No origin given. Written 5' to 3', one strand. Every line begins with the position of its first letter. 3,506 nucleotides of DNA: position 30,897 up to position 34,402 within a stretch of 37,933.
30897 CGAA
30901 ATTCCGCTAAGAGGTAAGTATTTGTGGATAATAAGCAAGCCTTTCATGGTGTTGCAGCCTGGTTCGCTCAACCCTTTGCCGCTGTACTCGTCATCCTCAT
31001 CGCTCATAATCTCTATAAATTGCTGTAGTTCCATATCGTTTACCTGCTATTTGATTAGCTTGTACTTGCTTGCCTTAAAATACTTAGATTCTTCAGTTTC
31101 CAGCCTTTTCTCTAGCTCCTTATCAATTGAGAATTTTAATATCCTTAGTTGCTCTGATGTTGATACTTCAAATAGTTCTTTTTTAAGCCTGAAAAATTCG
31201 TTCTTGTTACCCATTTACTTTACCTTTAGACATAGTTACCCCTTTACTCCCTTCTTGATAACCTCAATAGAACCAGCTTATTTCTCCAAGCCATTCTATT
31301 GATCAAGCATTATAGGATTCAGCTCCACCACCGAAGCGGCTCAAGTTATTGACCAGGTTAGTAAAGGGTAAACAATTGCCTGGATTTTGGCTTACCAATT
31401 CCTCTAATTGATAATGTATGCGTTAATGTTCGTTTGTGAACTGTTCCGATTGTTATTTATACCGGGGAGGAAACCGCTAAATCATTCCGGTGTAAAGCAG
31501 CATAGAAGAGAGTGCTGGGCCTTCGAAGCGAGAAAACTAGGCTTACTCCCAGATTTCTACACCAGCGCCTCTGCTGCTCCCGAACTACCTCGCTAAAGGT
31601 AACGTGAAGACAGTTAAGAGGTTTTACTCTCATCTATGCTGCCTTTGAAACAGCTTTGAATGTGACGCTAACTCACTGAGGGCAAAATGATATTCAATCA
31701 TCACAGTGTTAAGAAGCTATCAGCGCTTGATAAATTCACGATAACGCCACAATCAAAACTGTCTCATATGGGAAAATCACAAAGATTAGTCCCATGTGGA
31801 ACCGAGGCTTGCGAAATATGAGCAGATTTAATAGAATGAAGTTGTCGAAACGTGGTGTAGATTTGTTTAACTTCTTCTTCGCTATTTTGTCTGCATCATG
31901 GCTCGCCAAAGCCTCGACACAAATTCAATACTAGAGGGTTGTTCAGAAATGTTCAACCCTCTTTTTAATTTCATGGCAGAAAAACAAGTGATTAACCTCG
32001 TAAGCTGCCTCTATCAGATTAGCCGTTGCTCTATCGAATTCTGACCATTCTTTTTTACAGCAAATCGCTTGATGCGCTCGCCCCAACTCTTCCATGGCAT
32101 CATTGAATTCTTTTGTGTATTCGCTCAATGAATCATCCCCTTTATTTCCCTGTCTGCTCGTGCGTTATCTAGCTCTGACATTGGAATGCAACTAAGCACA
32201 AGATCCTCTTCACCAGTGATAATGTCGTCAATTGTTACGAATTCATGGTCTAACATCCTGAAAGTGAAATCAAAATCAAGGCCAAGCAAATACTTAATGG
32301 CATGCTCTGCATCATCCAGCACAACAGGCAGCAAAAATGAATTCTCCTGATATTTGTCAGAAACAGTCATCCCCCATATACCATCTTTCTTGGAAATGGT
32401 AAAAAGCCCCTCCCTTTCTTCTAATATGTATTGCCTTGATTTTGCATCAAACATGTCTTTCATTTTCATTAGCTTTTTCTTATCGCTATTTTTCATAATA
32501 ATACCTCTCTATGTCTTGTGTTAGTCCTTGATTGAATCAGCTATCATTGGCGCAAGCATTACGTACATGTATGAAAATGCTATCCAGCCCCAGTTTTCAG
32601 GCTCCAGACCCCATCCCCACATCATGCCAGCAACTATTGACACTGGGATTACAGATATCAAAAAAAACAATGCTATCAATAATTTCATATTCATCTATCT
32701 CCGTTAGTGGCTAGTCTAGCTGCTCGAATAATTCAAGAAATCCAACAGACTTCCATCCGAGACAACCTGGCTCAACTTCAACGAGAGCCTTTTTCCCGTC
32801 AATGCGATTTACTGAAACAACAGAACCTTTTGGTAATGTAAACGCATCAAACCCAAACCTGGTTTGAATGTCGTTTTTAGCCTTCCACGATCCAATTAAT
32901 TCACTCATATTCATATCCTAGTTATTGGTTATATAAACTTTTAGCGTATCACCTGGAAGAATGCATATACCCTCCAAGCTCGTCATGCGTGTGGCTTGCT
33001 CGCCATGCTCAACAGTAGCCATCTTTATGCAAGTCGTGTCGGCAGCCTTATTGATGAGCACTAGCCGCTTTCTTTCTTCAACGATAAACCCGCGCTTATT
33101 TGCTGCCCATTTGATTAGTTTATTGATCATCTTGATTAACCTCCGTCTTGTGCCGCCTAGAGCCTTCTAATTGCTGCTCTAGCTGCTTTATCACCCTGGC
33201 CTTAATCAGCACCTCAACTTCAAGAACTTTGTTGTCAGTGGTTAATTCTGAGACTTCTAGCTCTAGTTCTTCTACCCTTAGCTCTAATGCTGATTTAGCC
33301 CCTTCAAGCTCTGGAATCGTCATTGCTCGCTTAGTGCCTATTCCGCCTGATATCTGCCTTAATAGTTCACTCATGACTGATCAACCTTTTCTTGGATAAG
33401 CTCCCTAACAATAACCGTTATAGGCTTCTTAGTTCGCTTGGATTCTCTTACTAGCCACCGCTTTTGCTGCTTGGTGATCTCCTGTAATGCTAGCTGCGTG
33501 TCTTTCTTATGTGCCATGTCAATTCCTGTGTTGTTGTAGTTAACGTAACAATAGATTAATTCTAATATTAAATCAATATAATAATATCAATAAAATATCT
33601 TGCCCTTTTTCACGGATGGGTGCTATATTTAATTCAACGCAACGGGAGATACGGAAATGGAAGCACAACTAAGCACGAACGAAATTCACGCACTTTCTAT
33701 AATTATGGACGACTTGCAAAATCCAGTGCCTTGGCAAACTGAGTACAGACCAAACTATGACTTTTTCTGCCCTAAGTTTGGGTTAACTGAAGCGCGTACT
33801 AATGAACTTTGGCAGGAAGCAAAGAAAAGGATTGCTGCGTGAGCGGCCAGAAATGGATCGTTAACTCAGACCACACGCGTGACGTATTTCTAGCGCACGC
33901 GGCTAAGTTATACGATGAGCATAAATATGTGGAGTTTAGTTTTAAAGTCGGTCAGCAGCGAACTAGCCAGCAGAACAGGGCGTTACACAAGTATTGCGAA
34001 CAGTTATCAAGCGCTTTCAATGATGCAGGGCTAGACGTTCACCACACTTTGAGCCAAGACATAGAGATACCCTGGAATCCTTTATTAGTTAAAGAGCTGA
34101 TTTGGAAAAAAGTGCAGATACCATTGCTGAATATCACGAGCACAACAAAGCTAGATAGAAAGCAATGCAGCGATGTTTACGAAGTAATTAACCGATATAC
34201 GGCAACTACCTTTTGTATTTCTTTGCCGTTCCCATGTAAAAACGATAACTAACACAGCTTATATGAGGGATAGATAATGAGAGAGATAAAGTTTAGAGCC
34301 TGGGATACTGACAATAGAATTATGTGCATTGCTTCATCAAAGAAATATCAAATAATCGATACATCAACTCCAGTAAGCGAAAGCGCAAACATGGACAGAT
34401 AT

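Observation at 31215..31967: ORF-poor 0.73-kb gap in the leftward early operon holds an opposite-strand promoter-leader-microORF-terminator cassette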

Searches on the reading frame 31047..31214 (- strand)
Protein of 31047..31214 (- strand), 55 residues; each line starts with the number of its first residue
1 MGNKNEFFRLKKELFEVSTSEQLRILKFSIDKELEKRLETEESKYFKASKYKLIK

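Call 10: search_protein_families(library=phrogs, proteins=[window:31047-31214:-], max_evalue=0.01)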
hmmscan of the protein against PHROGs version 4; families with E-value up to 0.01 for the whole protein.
window:31047-31214:- (55 aa): 0 families

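Call 33: find_homologous_proteins(query=window:31050-31214:-, max_evalue=0.01)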
Query window:31050-31214:- (55 aa): 1 proteins with E <= 0.01 among 1 candidates.
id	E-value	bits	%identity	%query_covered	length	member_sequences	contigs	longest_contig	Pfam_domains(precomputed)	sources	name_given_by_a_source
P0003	8.5e-25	102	100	100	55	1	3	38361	-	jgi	-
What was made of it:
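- Tried and rejected: The 55-aa protein: no homologue by word-indexed search (call 33).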

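Call 72: search_protein_families(library=pfam, proteins=[window:31050-31214:-], max_evalue=1)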
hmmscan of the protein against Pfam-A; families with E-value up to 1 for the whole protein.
window:31050-31214:- (55 aa): 0 families
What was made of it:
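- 31047..31214 (-): Downstream 55-aa gene. It travels with the RNA element in every lineage that covers this side. No family hit (calls 10, 72).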

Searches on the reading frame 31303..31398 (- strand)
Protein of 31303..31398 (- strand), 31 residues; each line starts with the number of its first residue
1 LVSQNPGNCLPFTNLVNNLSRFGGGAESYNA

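Call 72: search_protein_families(library=pfam, proteins=[window:31303-31398:-], max_evalue=1)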
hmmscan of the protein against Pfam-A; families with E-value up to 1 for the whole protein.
window:31303-31398:- (31 aa): 0 families

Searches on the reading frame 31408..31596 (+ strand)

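Call 72: search_protein_families(library=pfam, proteins=[window:31408-31596:+], max_evalue=1)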
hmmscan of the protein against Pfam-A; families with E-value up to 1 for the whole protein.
window:31408-31596:+ (62 aa): 1 family
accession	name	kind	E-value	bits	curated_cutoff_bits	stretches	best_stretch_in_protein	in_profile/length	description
PF22791.1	DUF7011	-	0.045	13.5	27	1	11-29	17-35/48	Domain of unknown function (DUF7011)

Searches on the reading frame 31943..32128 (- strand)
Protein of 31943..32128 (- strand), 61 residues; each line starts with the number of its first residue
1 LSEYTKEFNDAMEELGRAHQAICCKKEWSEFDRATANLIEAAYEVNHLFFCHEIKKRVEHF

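Call 10: search_protein_families(library=phrogs, proteins=[window:31943-32128:-], max_evalue=0.01)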
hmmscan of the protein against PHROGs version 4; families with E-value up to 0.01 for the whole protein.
window:31943-32128:- (61 aa): 0 families

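Call 27: find_homologous_proteins(query=window:31946-32128:-, max_evalue=0.01)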
Query window:31946-32128:- (61 aa): 2 proteins with E <= 0.01 among 2 candidates.
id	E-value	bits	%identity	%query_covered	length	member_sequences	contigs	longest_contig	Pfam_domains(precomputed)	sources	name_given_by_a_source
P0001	1.5e-34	133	98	100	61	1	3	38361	-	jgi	-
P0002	3.1e-20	88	75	92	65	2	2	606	-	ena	-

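Call 28: find_encoding_contigs(protein=P0001, flank=5000, max_places=10)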
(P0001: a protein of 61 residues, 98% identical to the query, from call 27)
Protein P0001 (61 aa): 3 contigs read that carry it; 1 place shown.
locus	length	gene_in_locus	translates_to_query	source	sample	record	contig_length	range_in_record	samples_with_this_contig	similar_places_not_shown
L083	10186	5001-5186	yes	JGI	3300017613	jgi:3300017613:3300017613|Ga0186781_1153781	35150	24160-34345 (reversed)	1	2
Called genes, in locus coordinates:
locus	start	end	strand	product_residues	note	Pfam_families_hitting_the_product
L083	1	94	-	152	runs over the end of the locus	-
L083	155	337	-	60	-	-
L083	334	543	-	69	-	-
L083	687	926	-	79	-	-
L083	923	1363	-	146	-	-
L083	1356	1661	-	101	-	PF07102:YbcO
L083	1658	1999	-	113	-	-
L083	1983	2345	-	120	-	-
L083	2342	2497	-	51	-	-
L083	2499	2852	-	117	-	PF09643:YopX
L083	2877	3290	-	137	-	-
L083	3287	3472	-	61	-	-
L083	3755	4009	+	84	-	-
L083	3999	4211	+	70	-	-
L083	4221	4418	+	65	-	-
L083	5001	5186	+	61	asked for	-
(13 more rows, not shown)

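Call 29: find_encoding_contigs(protein=P0002, flank=5000, max_places=10)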
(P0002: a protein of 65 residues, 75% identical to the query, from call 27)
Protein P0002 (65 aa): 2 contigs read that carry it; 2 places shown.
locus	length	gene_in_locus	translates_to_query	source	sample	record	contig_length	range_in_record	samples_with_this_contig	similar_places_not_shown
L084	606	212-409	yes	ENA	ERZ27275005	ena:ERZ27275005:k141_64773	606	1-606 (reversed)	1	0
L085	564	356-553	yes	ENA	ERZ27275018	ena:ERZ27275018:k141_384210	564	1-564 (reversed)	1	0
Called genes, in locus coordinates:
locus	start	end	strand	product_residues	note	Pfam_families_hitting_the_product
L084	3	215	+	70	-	?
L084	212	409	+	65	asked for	-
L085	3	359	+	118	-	?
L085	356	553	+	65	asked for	-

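Call 72: search_protein_families(library=pfam, proteins=[window:31946-32128:-], max_evalue=1)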
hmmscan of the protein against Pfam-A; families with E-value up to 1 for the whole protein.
window:31946-32128:- (61 aa): 1 family
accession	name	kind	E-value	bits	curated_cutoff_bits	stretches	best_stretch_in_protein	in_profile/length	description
PF02825.26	WWE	-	0.049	14.5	21.1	1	26-46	10-30/67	WWE domain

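Call 77: find_encoding_contigs(protein=P0008, flank=6000, max_places=5)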
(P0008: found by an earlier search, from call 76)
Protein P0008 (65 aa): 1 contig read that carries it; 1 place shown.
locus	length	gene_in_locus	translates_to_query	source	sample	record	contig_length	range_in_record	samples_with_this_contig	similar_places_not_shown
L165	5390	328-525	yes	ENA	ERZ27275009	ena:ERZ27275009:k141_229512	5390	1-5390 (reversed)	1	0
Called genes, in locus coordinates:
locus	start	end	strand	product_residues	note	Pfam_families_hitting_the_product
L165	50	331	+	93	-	PF04448:DUF551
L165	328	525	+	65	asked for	-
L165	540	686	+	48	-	-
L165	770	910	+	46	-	-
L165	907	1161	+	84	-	-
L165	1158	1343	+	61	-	-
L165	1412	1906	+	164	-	-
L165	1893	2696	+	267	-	-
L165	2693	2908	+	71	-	-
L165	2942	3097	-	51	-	-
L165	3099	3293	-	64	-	PF14549:P22_Cro, PF15943:YdaS_toxin, PF07022:Phage_CI_repr (weak)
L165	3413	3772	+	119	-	-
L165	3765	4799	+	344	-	PF03837:RecT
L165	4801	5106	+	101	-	-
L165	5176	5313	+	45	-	-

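Call 78: find_encoding_contigs(protein=P0004, flank=2000, max_places=5)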
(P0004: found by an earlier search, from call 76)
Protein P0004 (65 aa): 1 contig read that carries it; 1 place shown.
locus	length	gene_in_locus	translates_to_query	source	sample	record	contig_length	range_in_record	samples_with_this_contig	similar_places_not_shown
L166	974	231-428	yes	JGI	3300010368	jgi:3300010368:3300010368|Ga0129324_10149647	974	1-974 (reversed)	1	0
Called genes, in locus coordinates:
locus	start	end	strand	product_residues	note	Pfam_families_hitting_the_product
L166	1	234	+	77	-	?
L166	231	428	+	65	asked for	-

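Call 81: find_encoding_contigs(protein=P0009, flank=2000, max_places=5)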
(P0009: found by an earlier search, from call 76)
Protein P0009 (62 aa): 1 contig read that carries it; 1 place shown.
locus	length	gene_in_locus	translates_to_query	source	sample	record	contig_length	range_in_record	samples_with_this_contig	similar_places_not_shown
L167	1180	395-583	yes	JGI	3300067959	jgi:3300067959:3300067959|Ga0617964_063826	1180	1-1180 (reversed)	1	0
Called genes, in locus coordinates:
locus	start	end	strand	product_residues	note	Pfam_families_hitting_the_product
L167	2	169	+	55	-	?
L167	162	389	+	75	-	-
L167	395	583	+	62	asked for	-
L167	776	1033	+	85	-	-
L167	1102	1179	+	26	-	?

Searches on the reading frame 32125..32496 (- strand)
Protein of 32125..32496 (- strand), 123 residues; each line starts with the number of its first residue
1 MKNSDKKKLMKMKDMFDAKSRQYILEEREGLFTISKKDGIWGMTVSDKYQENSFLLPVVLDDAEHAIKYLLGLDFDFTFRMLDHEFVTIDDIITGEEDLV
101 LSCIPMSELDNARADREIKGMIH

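Call 10: search_protein_families(library=phrogs, proteins=[window:32125-32496:-], max_evalue=0.01)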
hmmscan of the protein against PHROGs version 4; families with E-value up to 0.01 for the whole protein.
window:32125-32496:- (123 aa): 0 families

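Call 18: find_encoding_contigs(protein=window:32125-32496:-, flank=5000, max_places=10)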
Protein window:32125-32496:- (123 aa): 3 contigs read that carry it; 1 place shown.
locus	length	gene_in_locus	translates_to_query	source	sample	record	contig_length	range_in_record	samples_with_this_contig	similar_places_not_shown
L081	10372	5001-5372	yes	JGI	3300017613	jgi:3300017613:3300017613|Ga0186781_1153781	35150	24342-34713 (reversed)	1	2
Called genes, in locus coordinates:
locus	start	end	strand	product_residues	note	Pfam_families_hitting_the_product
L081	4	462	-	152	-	-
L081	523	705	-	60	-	-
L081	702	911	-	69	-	-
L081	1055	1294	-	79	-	-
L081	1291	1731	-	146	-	-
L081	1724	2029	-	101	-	PF07102:YbcO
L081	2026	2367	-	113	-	-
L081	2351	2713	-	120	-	-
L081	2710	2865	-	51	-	-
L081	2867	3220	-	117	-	PF09643:YopX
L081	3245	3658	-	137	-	-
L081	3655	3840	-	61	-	-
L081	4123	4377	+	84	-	-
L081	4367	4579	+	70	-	-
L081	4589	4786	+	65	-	-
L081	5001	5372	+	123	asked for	-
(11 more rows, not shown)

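Call 24: find_related_loci(query=window:32125-32496:-, collection=viral_contigs, flank=5000)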
Query window:32125-32496:- (123 aa) in viral_contigs; peptide patterns used: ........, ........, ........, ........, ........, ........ (x = any residue, [..] = any of these).
4 stretches matched a pattern, but none encodes a relative of the query by tblastn (E <= 1e-3).

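Call 72: search_protein_families(library=pfam, proteins=[window:32125-32496:-], max_evalue=1)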
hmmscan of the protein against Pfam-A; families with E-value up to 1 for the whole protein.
window:32125-32496:- (123 aa): 0 families

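Call 76: list_cluster_members(proteins=[P0001, P0002, P0003, window:32125-32496:-, window:30759-31034:-, window:30542-30730:-, window:30260-30526:-, window:28426-29157:-, window:32711-32914:-, window:32918-33130:-])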
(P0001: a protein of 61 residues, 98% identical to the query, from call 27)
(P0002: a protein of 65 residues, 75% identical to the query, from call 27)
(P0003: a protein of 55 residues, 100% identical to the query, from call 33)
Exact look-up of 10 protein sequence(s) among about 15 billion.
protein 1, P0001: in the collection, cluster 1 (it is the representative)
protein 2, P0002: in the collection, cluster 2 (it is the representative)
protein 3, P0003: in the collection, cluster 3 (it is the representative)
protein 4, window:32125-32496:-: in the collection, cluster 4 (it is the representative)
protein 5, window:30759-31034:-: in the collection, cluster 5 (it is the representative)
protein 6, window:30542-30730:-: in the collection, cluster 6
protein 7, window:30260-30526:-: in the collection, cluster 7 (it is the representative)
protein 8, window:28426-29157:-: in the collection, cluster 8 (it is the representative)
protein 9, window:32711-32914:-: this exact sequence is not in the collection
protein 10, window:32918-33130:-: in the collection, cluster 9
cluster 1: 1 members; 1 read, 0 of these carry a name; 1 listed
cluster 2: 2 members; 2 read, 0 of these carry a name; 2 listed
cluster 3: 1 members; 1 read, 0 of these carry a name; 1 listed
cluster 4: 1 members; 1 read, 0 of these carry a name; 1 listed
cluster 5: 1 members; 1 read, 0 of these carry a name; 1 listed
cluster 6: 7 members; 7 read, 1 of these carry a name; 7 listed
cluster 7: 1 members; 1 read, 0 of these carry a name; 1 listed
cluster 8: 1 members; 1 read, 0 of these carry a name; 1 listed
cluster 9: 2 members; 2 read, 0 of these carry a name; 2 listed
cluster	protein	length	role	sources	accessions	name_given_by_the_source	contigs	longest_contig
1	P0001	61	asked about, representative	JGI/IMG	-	-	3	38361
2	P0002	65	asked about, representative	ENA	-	-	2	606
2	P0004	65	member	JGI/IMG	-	-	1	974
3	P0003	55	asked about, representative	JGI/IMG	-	-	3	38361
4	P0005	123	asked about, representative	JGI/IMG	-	-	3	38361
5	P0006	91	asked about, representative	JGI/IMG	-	-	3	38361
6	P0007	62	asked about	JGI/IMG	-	-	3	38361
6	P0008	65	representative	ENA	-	-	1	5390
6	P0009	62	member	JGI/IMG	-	hypothetical protein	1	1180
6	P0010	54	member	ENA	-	-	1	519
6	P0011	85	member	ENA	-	-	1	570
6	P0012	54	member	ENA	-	-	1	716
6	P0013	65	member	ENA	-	-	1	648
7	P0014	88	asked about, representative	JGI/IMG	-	-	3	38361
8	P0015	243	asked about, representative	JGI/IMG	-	-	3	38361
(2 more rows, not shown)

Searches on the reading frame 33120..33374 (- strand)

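Call 10: search_protein_families(library=phrogs, proteins=[window:33120-33374:-], max_evalue=0.01)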
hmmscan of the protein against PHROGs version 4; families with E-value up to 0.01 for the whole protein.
window:33120-33374:- (84 aa): 1 family
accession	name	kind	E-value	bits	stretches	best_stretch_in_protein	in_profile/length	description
phrog_9511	-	unknown function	0.0081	17.5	1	27-69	29-69/91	-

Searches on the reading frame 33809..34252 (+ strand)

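Call 46: search_protein_families(library=phrogs, proteins=[window:33809-34252:+], max_evalue=0.001)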
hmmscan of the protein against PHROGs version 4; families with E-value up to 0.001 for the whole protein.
window:33809-34252:+ (147 aa): 1 family
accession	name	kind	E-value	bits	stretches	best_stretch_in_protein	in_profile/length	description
phrog_7283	-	DNA, RNA and nucleotide metabolism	0.0009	20.3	0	15-68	4-57/156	NinB/ Orf homologous recombination mediator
